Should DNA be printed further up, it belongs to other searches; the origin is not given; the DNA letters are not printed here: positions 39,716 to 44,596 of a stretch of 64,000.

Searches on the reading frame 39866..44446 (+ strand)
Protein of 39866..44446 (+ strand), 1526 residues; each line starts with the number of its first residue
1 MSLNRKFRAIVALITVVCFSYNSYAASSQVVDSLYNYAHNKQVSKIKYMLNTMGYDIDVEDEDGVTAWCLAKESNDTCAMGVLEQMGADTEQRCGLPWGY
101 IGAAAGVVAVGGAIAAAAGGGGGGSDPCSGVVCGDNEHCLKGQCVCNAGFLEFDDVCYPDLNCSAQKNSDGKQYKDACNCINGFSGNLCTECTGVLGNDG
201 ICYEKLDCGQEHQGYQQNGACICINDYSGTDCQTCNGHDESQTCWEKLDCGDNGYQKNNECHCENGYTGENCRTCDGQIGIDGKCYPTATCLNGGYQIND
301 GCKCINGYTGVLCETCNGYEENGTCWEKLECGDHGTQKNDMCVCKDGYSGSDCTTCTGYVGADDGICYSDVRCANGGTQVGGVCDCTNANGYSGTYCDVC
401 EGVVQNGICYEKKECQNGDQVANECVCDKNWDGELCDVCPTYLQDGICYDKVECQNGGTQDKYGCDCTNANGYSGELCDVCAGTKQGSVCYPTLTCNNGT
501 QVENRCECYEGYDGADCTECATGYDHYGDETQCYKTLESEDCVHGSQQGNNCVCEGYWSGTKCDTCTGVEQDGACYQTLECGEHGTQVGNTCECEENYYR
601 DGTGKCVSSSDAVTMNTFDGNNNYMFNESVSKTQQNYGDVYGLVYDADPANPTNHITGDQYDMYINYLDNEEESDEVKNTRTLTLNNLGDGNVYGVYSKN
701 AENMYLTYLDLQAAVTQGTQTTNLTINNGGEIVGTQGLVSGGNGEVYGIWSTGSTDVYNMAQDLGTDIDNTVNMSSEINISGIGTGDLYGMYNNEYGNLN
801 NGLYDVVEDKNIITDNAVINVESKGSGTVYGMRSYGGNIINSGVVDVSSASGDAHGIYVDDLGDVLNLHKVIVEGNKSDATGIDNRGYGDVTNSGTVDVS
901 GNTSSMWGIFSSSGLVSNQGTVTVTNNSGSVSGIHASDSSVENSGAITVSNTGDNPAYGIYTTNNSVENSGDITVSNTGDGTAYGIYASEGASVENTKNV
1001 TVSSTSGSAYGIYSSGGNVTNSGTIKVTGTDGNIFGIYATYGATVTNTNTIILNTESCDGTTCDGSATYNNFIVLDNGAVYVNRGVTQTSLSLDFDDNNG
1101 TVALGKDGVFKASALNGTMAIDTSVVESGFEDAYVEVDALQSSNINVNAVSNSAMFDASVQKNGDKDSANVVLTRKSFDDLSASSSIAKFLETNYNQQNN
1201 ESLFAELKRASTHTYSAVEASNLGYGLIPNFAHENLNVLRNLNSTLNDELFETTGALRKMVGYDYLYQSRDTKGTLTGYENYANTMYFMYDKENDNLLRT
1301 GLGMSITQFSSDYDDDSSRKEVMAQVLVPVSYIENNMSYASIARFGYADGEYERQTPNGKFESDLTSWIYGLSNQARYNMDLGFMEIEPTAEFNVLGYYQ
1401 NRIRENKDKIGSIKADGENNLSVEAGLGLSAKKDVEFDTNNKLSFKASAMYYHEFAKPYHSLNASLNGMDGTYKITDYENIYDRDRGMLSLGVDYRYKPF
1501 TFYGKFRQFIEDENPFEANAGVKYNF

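Call 24: search_protein_families(library=pfam, proteins=[window:39866-44446:+], max_evalue=0.001)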
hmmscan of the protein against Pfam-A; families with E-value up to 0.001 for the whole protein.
window:39866-44446:+ (1526 aa): 3 families
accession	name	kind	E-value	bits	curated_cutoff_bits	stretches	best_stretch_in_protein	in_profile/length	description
PF03797.25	Autotransporter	-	9.3e-21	75.2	26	1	1267-1504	9-252/255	Autotransporter beta-domain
PF25024.1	EGF_TEN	-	6.4e-08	32.9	65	1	212-355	5-124/234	Teneurin EGF domain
PF23106.1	EGF_Teneurin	-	0.0007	20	24.3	1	330-354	4-28/30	Teneurin-like EGF domain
